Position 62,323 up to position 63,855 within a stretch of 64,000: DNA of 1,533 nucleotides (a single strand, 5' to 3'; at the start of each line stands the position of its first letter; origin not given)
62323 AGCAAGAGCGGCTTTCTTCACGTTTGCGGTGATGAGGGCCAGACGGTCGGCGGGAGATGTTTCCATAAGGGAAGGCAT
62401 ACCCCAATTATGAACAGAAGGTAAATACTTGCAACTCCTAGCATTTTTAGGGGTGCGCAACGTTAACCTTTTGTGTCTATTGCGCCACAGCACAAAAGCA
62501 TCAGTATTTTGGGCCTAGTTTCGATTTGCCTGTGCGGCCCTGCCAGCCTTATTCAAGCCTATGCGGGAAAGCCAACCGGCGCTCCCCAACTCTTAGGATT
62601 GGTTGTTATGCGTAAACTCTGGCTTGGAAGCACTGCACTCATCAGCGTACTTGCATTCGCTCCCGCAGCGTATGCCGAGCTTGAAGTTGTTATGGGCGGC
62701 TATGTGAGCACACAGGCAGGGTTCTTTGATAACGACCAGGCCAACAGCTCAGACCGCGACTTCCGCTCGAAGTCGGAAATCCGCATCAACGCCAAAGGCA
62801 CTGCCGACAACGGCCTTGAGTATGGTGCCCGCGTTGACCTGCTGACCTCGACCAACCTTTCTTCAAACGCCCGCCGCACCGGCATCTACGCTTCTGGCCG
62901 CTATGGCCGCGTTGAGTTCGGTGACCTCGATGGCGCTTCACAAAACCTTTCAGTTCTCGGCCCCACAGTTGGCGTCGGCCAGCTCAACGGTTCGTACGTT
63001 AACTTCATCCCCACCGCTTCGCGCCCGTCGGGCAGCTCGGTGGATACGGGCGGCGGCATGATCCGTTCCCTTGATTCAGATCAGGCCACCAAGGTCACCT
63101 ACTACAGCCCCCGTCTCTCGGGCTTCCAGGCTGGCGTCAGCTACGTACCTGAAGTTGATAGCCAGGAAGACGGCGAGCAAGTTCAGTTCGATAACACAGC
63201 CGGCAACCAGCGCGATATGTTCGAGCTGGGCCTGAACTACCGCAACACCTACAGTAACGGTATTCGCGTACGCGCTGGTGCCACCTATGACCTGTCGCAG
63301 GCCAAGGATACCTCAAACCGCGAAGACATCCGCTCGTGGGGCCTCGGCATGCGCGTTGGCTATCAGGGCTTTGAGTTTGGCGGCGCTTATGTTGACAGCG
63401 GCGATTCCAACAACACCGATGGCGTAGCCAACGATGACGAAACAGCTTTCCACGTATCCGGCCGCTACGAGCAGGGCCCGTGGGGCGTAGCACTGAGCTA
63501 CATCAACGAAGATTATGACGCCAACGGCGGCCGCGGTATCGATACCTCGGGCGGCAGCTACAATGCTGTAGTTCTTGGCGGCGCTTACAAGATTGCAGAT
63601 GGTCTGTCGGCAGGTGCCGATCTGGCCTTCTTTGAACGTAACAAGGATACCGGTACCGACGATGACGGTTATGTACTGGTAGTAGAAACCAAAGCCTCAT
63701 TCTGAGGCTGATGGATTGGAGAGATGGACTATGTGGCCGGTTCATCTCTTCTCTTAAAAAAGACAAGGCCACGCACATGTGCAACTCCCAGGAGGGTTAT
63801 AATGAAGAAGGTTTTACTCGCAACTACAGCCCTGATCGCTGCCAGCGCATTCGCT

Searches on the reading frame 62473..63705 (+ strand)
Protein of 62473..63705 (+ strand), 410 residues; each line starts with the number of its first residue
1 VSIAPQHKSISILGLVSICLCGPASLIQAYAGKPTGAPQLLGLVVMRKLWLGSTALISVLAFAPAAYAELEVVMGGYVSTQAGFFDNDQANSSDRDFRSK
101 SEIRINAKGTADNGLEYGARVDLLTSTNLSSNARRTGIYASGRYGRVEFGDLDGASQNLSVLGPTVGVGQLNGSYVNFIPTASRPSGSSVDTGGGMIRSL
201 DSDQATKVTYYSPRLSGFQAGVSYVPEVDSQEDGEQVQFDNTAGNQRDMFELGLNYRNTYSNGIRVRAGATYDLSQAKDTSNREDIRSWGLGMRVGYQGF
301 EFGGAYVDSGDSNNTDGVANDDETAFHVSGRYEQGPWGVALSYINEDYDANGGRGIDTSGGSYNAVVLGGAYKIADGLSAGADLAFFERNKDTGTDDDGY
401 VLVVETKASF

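Call 75: search_protein_families(library=pfam, proteins=[window:62473-63705:+], max_evalue=0.001)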
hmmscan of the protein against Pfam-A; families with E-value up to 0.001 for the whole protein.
window:62473-63705:+ (410 aa): 1 family
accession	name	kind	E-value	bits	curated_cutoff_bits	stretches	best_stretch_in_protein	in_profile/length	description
PF13609.12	Porin_4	-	3.3e-42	145.8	27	1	55-391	1-309/310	Gram-negative porin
